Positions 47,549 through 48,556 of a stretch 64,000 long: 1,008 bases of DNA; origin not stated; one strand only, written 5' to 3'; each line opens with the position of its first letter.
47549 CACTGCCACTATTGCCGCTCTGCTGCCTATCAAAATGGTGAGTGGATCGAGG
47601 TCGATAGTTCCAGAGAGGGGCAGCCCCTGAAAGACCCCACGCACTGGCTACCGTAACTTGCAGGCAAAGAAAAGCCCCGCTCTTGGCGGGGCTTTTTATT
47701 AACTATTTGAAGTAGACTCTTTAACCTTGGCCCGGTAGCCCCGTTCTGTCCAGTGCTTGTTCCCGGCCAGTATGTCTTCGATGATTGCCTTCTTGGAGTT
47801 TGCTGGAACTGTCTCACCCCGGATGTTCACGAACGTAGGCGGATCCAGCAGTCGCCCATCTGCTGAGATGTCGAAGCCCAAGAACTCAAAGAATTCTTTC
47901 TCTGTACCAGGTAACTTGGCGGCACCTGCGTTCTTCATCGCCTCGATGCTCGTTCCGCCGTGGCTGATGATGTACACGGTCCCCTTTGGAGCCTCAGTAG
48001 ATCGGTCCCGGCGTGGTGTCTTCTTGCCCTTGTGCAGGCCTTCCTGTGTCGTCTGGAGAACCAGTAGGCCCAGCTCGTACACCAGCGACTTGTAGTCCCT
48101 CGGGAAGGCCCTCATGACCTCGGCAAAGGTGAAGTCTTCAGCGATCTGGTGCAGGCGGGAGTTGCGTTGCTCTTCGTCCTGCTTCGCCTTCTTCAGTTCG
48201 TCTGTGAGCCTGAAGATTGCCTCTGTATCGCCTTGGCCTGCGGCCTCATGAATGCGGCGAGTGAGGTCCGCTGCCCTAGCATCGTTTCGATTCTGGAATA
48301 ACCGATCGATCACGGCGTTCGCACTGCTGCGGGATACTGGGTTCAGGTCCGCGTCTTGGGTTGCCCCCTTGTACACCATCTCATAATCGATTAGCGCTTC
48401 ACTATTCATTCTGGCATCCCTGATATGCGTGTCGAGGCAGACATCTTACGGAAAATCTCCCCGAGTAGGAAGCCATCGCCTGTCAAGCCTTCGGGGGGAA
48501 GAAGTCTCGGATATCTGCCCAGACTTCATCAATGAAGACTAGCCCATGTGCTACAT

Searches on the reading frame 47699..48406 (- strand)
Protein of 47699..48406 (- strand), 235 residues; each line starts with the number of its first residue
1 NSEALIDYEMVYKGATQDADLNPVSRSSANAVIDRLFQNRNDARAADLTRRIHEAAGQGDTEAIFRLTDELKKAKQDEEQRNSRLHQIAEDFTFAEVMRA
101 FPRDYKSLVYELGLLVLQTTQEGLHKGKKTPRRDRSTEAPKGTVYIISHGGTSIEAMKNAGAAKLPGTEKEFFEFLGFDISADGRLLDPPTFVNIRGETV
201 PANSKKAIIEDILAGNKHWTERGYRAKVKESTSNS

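Call 5: search_protein_families(library=pfam, proteins=[window:47699-48406:-], max_evalue=0.01)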
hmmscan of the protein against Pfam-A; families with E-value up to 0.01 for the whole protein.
window:47699-48406:- (235 aa): 0 families

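Call 45: search_protein_families(library=phrogs, proteins=[window:47699-48406:-], max_evalue=0.001)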
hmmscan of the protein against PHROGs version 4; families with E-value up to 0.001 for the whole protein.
window:47699-48406:- (235 aa): 0 families

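Call 50: find_related_loci(query=window:47699-48406:-, collection=viral_contigs, flank=10000)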
Query window:47699-48406:- (235 aa) in viral_contigs; peptide patterns used: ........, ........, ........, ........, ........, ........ (x = any residue, [..] = any of these).
10 stretches matched a pattern, but none encodes a relative of the query by tblastn (E <= 1e-3).

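Call 51: find_homologous_proteins(query=window:47699-48406:-, max_evalue=0.00001)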
Query window:47699-48406:- (235 aa): 12 proteins with E <= 0.00001 among 703 candidates.
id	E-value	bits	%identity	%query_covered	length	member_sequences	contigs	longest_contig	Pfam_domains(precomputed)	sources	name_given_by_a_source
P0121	7.9e-150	514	100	100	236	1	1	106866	-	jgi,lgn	jgi:hypothetical protein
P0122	1.9e-101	356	72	96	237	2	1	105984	-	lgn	-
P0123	2.2e-97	343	69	98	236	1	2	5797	-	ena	-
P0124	2.0e-94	333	67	96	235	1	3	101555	-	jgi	jgi:hypothetical protein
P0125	2.1e-90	320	65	95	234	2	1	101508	-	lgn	-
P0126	3.8e-89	316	63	97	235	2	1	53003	-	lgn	-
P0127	3.1e-87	310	65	97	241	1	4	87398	-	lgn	-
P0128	2.2e-80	287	60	95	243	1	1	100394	-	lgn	-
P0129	5.3e-62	227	51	97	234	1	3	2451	-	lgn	-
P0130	1.6e-60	222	50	96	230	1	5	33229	-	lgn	-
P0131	2.3e-52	196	67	59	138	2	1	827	-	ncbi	ncbi:hypothetical protein D3C81_1513780 [compost metagenome]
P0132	3.6e-46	176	43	91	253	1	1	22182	-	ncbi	ncbi:hypothetical protein ACI2KR_30155 [Pseudomonas luteola]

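Call 52: find_encoding_contigs(protein=P0122, flank=10000, max_places=2)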
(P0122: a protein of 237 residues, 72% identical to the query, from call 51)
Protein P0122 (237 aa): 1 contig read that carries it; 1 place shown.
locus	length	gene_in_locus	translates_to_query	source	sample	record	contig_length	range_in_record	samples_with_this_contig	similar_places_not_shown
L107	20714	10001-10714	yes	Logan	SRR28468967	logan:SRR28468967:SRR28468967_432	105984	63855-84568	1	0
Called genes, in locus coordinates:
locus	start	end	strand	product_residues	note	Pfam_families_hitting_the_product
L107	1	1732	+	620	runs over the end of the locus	PF00317:Ribonuc_red_lgN (weak), PF02867:Ribonuc_red_lgC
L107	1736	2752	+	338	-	PF00268:Ribonuc_red_sm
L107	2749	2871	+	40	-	-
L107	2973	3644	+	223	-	PF00149:Metallophos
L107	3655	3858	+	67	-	-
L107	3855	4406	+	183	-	-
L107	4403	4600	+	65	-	-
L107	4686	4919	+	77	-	-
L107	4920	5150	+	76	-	-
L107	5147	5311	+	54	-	-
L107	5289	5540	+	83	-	-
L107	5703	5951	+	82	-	-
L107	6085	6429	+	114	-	PF04545:Sigma70_r4 (faint), PF13384:HTH_23 (faint)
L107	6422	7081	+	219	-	-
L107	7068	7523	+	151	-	PF25025:EF-Ts_N (weak)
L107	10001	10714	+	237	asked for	-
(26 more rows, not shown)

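Call 53: find_encoding_contigs(protein=P0124, flank=10000, max_places=2)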
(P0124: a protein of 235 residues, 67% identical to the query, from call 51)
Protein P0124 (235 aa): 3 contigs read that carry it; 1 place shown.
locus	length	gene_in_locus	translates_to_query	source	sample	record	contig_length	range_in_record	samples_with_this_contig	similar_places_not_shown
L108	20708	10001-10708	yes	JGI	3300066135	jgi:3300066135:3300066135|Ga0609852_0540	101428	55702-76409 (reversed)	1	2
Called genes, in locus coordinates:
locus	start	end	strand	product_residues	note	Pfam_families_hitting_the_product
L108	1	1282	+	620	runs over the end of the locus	PF00317:Ribonuc_red_lgN (weak), PF02867:Ribonuc_red_lgC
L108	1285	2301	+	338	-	PF00268:Ribonuc_red_sm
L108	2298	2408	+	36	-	-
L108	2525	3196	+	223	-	PF00149:Metallophos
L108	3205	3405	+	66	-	-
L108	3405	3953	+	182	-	-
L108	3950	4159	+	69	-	-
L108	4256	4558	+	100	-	-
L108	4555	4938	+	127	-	-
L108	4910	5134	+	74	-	-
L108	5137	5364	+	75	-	-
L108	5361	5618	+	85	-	-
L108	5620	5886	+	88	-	-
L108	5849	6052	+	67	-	-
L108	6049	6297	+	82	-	-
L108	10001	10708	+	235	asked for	-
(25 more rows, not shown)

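Call 54: find_encoding_contigs(protein=P0125, flank=10000, max_places=2)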
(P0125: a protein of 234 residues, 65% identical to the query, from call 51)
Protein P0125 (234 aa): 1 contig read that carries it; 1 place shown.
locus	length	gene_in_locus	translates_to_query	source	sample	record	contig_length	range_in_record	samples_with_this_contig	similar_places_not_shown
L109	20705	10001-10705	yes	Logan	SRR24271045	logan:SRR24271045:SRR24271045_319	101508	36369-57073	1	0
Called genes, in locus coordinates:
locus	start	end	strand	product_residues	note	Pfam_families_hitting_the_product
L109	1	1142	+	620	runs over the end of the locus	PF00317:Ribonuc_red_lgN (weak), PF02867:Ribonuc_red_lgC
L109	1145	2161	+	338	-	PF00268:Ribonuc_red_sm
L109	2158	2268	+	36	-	-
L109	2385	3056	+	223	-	PF00149:Metallophos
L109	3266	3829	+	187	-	-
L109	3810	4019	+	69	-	-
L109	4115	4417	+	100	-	-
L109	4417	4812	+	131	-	-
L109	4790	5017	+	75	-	-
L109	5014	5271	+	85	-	-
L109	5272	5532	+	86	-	-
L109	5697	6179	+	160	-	-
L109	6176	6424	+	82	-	-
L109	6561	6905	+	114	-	PF04545:Sigma70_r4 (faint)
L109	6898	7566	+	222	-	-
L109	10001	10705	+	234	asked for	-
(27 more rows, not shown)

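Call 55: find_encoding_contigs(protein=P0127, flank=10000, max_places=2)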
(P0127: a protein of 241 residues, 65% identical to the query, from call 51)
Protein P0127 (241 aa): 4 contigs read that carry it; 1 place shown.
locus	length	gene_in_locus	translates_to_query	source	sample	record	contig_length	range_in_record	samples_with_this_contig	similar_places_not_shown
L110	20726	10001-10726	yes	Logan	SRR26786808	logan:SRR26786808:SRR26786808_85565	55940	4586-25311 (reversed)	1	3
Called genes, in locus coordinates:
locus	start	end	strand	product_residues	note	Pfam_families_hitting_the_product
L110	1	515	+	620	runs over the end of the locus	PF00317:Ribonuc_red_lgN (weak), PF02867:Ribonuc_red_lgC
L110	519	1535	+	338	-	PF00268:Ribonuc_red_sm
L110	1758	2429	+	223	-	PF00149:Metallophos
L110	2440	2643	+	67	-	-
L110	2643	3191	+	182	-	-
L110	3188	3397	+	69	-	-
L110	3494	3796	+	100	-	-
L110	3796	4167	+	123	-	-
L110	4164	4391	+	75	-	-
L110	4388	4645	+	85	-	-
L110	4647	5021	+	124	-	-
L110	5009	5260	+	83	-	-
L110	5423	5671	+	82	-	-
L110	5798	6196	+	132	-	PF04545:Sigma70_r4 (faint), PF13384:HTH_23 (faint), PF09048:Cro (faint)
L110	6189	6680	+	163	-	-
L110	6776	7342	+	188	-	-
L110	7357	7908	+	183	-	PF03869:Arc (faint)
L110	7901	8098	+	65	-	-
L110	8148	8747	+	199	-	PF03692:CxxCxxCC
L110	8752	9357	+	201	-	PF03692:CxxCxxCC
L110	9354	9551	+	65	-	-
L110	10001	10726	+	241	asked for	-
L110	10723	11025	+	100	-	-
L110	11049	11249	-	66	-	-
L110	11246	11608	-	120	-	-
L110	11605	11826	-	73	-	-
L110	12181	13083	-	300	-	PF02899:Phage_int_SAM_1, PF00589:Phage_integrase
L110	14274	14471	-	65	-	-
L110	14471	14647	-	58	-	-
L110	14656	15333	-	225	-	-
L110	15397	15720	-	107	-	-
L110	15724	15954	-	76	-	-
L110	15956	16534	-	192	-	-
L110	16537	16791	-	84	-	-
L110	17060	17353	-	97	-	-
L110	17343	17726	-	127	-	-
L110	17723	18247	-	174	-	-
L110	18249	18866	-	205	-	-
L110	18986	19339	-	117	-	-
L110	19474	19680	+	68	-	-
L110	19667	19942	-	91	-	-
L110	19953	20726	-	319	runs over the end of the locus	-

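Call 56: find_encoding_contigs(protein=P0128, flank=10000, max_places=2)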
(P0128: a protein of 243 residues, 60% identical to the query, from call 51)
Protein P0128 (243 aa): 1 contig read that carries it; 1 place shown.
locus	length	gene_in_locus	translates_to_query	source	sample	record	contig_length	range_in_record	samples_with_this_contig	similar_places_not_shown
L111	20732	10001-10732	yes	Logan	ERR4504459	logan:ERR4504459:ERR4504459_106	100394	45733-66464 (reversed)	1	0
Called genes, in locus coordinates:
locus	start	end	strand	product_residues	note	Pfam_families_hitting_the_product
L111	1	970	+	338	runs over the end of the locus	PF00268:Ribonuc_red_sm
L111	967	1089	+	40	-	-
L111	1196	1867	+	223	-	PF00149:Metallophos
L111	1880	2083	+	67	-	-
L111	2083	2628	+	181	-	-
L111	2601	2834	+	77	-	-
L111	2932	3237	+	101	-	-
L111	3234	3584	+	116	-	-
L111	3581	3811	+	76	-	-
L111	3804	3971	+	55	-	-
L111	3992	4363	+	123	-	-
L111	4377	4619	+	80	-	-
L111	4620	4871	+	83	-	-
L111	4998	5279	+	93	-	PF13542:HTH_Tnp_ISL3 (faint), PF19575:HTH_58 (faint), PF13384:HTH_23 (faint)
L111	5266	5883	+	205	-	-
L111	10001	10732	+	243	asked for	-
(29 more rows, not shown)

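Call 57: find_encoding_contigs(protein=P0132, flank=10000, max_places=2)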
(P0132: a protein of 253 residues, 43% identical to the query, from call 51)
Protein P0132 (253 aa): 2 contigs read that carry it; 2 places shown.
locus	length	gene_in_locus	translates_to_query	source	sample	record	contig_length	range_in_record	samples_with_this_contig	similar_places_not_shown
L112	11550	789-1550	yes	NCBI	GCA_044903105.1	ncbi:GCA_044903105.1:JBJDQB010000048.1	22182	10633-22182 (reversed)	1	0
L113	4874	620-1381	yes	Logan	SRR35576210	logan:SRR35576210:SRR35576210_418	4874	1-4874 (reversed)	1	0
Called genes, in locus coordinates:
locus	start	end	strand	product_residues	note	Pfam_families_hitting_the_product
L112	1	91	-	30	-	PF12323:HTH_OrfB_IS605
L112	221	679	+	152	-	PF13488:Gly-zipper_Omp (weak)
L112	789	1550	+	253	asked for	-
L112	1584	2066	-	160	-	-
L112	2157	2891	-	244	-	-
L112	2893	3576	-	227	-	-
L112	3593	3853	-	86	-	-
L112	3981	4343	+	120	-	-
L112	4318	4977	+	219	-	-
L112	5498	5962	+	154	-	-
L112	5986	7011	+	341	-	PF08238:Sel1 (faint)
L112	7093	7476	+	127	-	-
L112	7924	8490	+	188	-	PF22769:DCD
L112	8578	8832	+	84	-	-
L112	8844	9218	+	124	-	PF20274:cREC_REC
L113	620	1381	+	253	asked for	-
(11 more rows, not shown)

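Call 60: search_dna_similar(query=window:47699-48406:-, collection=plasmids, mode=protein, max_rows=15)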
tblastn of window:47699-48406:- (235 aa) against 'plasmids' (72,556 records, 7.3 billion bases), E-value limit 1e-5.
Records with a match: 2; places in all: 2; records where one place covers at least 80% of the query: 2.
Best place of each record, by identity: <60% 2.
By first word of the organism name: Pseudomonas 2.
By predicted mobility (MOB-suite, as given by PLSDB): non-mobilizable 2.
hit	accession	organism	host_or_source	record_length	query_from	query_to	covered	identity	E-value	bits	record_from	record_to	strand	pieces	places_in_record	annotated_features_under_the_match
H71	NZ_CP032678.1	Pseudomonas sp. Leaf58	Arabidopsis,whole organism,phyllosphere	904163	7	232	96%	48.2%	1e-66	229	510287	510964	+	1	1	hypothetical protein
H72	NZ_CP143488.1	Pseudomonas silesiensis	single cell,landfill for plastics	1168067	7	224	93%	35.3%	2e-39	151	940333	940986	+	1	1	record has no annotation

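Call 94: search_protein_families(library=ncbifam, proteins=[L110:12184-13083:-], max_evalue=0.001)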
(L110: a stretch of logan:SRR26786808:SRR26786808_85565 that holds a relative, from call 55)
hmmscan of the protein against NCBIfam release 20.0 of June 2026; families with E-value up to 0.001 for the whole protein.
L110:12184-13083:- (300 aa): 10 families
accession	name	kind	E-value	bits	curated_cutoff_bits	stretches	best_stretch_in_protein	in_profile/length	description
TIGR02224.1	recomb_XerC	equivalog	7e-102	340.8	335.15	1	10-295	2-295/295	tyrosine recombinase XerC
NF001399.0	PRK00283.1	subfamily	3.6e-87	292.4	279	1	4-293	5-299/300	tyrosine recombinase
TIGR02225.1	recomb_XerD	equivalog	5.1e-84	282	329.6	1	10-293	2-290/290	site-specific tyrosine recombinase XerD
NF040815.2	recomb_XerA_Arch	equivalog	1.3e-59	201.9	220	1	13-286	5-263/263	site-specific tyrosine recombinase/integron integrase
NF002331.0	PRK01287.1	subfamily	6.4e-55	186.6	371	1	5-297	26-332/365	site-specific tyrosine recombinase XerC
TIGR02249.1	integrase_gron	subfamily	3.6e-36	125.1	265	2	224-285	246-308/315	integron integrase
NF003462.0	PRK05084.1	equivalog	1.5e-35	122.6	267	1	133-285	195-352/360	tyrosine recombinase XerS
NF011946.0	PRK15417.1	equivalog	4.1e-19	68.9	435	2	218-279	259-317/337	integron integrase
NF007371.0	PRK09871.1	subfamily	6.4e-18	65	222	1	132-288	25-185/198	tyrosine-type DNA invertase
NF007370.0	PRK09870.1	subfamily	2.3e-16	60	221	1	104-294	4-196/200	tyrosine-type DNA invertase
